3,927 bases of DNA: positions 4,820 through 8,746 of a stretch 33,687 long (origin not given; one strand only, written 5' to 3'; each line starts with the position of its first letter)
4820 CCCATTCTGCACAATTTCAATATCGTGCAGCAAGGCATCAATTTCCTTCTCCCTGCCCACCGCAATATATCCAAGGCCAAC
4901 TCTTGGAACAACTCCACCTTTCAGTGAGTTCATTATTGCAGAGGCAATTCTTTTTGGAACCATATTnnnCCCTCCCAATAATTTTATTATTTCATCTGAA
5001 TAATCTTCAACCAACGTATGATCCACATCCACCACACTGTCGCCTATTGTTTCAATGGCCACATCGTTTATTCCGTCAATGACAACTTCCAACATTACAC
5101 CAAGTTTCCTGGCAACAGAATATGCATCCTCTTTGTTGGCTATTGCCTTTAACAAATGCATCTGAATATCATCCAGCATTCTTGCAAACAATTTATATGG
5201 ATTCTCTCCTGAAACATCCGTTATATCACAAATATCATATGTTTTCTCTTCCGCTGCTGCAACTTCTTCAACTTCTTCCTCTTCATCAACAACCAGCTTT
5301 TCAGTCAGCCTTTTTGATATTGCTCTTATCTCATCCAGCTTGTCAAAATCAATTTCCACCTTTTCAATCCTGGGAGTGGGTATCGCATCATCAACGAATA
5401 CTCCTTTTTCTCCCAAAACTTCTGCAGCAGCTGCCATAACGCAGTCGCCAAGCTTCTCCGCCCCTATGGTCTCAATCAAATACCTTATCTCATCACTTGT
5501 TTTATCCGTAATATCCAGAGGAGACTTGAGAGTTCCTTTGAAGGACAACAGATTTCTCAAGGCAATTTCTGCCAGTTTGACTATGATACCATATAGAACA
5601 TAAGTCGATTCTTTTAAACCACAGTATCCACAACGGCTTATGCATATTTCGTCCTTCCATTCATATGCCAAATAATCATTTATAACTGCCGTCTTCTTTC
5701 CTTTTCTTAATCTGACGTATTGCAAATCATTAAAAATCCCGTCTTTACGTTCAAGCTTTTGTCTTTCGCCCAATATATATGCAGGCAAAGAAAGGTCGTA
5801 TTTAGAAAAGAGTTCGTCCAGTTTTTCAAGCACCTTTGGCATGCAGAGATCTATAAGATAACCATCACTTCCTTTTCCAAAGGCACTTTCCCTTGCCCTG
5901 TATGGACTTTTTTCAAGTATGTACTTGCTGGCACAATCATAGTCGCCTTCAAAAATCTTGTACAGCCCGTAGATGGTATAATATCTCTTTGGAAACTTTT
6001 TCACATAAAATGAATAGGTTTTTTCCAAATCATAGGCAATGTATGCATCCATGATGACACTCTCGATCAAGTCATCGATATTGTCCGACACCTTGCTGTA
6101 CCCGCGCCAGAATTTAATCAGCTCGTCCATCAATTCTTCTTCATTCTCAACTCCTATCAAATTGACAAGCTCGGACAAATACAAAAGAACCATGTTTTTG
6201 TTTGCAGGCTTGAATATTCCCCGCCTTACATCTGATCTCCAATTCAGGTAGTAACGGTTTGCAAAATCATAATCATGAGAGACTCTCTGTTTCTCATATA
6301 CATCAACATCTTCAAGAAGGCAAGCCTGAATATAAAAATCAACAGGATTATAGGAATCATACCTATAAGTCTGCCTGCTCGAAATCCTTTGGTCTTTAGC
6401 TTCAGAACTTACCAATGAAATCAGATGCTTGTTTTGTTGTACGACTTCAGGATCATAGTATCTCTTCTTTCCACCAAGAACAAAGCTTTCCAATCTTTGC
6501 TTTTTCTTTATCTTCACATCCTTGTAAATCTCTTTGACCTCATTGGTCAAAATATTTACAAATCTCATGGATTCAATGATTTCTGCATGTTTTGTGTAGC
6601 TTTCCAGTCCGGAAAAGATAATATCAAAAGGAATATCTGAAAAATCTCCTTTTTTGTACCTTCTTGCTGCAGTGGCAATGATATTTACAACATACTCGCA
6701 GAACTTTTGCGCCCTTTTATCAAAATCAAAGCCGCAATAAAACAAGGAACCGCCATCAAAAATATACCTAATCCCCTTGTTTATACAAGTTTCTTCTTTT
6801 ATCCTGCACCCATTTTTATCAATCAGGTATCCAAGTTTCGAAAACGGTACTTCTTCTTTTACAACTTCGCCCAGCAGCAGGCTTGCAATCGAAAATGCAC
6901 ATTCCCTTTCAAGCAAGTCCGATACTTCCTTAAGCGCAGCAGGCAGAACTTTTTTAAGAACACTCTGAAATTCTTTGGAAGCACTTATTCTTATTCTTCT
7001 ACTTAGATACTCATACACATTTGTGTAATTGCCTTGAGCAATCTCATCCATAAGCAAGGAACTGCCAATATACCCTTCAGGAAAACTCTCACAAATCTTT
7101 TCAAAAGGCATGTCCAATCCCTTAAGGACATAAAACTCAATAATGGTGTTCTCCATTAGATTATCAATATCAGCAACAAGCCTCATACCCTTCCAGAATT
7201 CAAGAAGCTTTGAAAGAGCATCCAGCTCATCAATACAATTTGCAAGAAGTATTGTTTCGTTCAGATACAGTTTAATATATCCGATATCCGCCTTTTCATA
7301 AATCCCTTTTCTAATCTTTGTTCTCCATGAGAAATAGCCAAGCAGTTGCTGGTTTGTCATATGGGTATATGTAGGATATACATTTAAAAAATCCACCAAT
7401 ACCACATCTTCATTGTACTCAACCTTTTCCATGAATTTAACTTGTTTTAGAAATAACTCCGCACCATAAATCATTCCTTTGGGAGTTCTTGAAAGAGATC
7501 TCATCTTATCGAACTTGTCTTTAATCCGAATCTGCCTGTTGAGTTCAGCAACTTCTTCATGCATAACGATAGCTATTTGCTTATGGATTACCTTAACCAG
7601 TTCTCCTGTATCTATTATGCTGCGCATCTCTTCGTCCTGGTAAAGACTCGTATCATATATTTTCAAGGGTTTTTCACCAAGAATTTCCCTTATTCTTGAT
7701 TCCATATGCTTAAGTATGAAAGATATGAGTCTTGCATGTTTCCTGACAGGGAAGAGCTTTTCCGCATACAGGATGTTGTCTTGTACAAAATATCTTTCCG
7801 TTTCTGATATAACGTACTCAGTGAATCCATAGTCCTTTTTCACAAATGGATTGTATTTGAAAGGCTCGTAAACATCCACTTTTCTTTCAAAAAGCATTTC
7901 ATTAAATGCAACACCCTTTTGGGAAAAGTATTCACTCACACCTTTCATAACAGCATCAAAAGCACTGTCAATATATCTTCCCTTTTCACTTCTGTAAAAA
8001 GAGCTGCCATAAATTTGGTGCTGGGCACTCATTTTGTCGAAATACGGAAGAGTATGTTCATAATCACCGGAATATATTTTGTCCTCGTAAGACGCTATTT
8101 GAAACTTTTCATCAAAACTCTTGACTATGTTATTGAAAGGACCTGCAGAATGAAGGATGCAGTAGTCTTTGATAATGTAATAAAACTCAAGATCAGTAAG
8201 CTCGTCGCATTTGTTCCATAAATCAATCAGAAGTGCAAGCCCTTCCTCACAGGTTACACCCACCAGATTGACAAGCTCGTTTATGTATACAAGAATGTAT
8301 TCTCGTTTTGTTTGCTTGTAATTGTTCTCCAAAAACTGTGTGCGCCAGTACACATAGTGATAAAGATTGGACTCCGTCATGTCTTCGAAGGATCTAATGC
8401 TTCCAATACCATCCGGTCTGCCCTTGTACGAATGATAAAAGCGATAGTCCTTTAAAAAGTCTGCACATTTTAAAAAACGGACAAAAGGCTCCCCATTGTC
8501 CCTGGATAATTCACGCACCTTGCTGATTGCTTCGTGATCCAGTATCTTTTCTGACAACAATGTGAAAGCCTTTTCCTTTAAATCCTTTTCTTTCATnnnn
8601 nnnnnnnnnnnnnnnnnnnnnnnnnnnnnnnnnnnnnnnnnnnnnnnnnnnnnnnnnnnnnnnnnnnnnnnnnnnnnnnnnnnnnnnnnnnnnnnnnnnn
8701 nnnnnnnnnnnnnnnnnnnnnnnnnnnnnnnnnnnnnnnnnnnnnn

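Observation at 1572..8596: TerB-N/TerB-C giant protein + DUF2791 (BrxD-like) ATPase + Lhr/BrxHI-like DEAH helicase: a Shango-type anti-phage triad of unknown mechanism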

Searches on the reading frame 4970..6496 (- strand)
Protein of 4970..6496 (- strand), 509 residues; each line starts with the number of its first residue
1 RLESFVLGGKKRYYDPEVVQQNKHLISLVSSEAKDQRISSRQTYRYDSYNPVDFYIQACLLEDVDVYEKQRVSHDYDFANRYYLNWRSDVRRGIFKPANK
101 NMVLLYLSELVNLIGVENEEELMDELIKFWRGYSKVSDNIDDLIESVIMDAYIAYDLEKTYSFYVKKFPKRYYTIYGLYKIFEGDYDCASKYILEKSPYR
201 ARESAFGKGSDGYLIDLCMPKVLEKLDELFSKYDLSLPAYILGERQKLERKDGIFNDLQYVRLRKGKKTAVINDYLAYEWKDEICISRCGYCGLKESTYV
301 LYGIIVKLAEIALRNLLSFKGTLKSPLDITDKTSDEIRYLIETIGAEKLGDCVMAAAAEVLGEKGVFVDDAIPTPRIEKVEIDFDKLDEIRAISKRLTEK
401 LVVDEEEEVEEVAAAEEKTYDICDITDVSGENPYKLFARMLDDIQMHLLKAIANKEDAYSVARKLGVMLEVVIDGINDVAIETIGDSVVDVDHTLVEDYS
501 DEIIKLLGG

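Call 75: predict_structure(alignment_id=A2)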
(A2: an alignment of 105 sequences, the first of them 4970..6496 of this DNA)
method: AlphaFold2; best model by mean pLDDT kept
length: 509 residues; sequences in the alignment: 105
mean_pLDDT: 82.1   pTM: 0.68
mean pLDDT of the five models: 82.1, 81.8, 81.2, 81.0, 80.7
residues with pLDDT >= 90: 270; 70-90: 106; 50-70: 80; < 50: 53
segments of 3 or more residues with pLDDT < 50: 1-4, 6-10, 27-47, 374-380, 415-421
pLDDT, mean of each block of 10 residues (from residue 1): 46 59 51 44 51 85 71 62 92 95 93 94 97 93 90 90 91 78 90 93 96 96 98 96 77 69 70 82 66 84 97 95 87 90 96 97 83 49 81 86 54 47 57 94 98 97 97 98 97 96 90
secondary structure, 60 per line:
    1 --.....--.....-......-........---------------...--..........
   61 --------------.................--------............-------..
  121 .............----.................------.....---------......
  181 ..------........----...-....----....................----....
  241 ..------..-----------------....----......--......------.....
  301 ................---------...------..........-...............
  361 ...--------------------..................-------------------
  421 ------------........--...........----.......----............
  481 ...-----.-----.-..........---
elements in order: E3-7 E10-14 H16-21 H23-30 H51-60 H75-91 H100-111 H119-133 H138-154 H161-165 H175-182 H189-196 H205-208 H213-232 H237-242 E268-271 E276-281 E284-289 H296-316 H335-344 H346-363 H384-401 H433-440 H443-453 H458-464 H469-483 H497-506

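Call 77: fold_search(model_id=the predicted structure, library=pdb)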
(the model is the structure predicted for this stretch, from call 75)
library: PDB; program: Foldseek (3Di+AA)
matches with E <= 10: 112; with E <= 0.001: 0
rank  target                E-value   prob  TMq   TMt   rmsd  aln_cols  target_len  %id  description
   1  7nsh_BG               1.4e+00  0.06  0.08  0.15  17.9       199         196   10  39S mammalian mitochondrial large ribosomal subunit with mtRRF (post) and mtEFG2 (released 2021-05-05)
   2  1tju_D                1.4e+00  0.02  0.09  0.10  27.6       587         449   11  Crystal Structure of T161S Duck Delta 2 Crystallin Mutant (released 2004-09-07)
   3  3isp_B                1.5e+00  0.91  0.12  0.22   2.9        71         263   18  Crystal structure of ArgP from Mycobacterium tuberculosis (released 2010-02-16)
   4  1ek8                  1.8e+00  0.06  0.09  0.17  17.0       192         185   10  CRYSTAL STRUCTURE OF THE RIBOSOME RECYCLING FACTOR (RRF) FROM ESCHERICHIA COLI (released 2001-03-07)
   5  6nu2_z                1.9e+00  0.04  0.08  0.14  18.6       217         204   10  Structural insights into unique features of the human mitochondrial ribosome recycling (released 2019-04-17)
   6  6rja_C                2.0e+00  0.01  0.07  0.05  24.0       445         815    9  Cryo-EM structure of St1Cas9-sgRNA-tDNA20-AcrIIA6 dimeric assembly. (released 2019-10-02)
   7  8f0p_A                2.1e+00  0.03  0.11  0.07  26.4       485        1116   11  Structure of VSD4-NaV1.7-NaVPas channel chimera bound to the hybrid inhibitor GNE-1305 (released 2023-04-12)
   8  1b9n_A                2.4e+00  0.77  0.11  0.21   3.5        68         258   22  REGULATOR FROM ESCHERICHIA COLI (released 2000-03-15)
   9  5y2v_B                2.4e+00  0.75  0.12  0.19   3.5        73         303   18  Strcutrue of the full-length CcmR complexed with 2-OG from Synechocystis PCC6803 (released 2017-12-27)
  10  5z4z_A                2.5e+00  0.72  0.11  0.51   2.9        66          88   18  Crystal structure of PaCysB NTD domain with space group C2 (released 2019-01-23)
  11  3iha_B                2.5e+00  0.02  0.09  0.10  19.4       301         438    8  Crystal Structure Analysis of Mglu in its glutamate form (released 2010-01-19)
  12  7nsi_BG               2.7e+00  0.04  0.08  0.16  18.0       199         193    8  55S mammalian mitochondrial ribosome with mtRRF (pre) and tRNA(P/E) (released 2021-06-02)
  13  8cxr_A                3.0e+00  0.02  0.11  0.16  20.8       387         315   10  Crystal structure of MraY bound to a sphaerimicin analogue (released 2023-03-29)
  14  3ih9_A                3.3e+00  0.02  0.10  0.10  18.7       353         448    8  Crystal Structure Analysis of Mglu in its tris form (released 2010-01-19)
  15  6rj9_C                3.4e+00  0.01  0.08  0.05  28.4       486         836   11  Cryo-EM structure of St1Cas9-sgRNA-tDNA20-AcrIIA6 monomeric assembly. (released 2019-10-02)
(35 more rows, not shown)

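Call 90: fold_search(model_id=the predicted structure, library=viral)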
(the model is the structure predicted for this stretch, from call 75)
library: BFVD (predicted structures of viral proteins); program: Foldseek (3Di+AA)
matches with E <= 10: 160; with E <= 0.001: 0
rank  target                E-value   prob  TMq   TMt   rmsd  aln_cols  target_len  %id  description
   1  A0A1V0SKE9            4.3e-01  0.10  0.12  0.17  21.8       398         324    9  Uncharacterized protein [Klosneuvirus KNV1]
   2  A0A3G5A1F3            4.6e-01  0.07  0.12  0.09  26.8       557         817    9  BTB domain-containing protein [Faunusvirus sp.]
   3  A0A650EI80            5.0e-01  0.12  0.14  0.14  22.6       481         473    9  (no name in the UniProt tables at hand)
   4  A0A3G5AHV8            5.5e-01  0.18  0.21  0.16  25.3       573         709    9  Uncharacterized protein [Sylvanvirus sp.]
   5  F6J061                5.8e-01  0.02  0.08  0.07  24.9       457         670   11  (no name in the UniProt tables at hand)
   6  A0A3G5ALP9            6.3e-01  0.08  0.14  0.14  23.1       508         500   11  Uncharacterized protein [Sylvanvirus sp.]
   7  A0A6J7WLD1            7.7e-01  0.11  0.14  0.19  25.0       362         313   12  Uncharacterized protein [uncultured Caudovirales phage]
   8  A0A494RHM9            8.4e-01  0.20  0.10  0.23  27.1       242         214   18  (no name in the UniProt tables at hand)
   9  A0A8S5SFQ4            8.4e-01  0.03  0.09  0.08  27.9       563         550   11  Integrase [Siphoviridae sp. ctXfh4]
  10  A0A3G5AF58            8.8e-01  0.08  0.10  0.17  22.3       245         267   14  Uncharacterized protein [Satyrvirus sp.]
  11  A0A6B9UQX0            9.7e-01  0.03  0.09  0.07  34.2       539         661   10  (no name in the UniProt tables at hand)
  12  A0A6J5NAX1            9.7e-01  0.03  0.09  0.07  39.8       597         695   10  Uncharacterized protein [uncultured Caudovirales phage]
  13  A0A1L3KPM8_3          1.2e+00  0.03  0.10  0.06  28.1       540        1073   11  RNA-directed RNA polymerase L [Hubei myriapoda virus 5]
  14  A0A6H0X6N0            1.2e+00  0.03  0.08  0.06  25.9       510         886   10  Internal virion protein B [Aeromonas phage PS]
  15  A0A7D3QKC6            1.3e+00  0.04  0.09  0.08  28.4       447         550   11  (no name in the UniProt tables at hand)
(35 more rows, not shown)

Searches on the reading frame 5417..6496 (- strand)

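Call 47: search_protein_families(library=pfam, proteins=[window:5417-6496:-], max_evalue=1)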
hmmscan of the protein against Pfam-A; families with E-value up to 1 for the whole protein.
seq(360 aa): 1 family
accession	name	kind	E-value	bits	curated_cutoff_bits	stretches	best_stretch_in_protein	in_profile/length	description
PF13208.11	TerB_N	-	8.5e-10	39.2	25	1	81-157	68-137/207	TerB N-terminal domain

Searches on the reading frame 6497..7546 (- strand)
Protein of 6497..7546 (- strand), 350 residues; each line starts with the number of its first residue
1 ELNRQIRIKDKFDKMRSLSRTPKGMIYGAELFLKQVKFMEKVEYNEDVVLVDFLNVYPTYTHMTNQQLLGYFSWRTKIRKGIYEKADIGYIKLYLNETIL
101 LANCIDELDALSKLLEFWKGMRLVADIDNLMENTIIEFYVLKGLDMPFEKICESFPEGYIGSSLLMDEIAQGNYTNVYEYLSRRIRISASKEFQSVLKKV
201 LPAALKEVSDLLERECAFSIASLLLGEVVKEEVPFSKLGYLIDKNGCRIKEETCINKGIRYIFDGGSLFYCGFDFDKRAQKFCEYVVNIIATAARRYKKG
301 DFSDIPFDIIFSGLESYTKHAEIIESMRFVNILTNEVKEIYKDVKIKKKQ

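Call 47: search_protein_families(library=pfam, proteins=[window:6497-7546:-], max_evalue=1)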
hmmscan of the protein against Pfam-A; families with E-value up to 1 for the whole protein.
seq(350 aa): 1 family
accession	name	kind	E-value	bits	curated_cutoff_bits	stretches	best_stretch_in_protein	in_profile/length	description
PF13208.11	TerB_N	-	9.7e-15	55.3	25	1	9-213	11-202/207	TerB N-terminal domain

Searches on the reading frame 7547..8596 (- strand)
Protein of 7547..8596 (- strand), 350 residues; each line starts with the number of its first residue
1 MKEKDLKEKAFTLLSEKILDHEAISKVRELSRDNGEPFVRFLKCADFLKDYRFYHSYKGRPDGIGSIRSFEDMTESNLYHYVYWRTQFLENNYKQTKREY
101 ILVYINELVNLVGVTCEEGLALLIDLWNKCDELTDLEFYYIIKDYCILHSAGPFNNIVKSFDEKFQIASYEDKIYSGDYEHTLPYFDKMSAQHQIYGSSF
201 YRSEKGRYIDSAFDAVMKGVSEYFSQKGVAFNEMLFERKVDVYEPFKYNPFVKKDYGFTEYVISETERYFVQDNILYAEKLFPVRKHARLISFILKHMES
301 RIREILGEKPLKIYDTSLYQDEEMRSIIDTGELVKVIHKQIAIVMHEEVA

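Call 47: search_protein_families(library=pfam, proteins=[window:7547-8596:-], max_evalue=1)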
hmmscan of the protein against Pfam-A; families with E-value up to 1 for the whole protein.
seq(350 aa): 1 family
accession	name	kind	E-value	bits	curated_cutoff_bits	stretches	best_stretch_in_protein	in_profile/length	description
PF13208.11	TerB_N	-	9.9e-10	38.9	25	1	67-165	56-152/207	TerB N-terminal domain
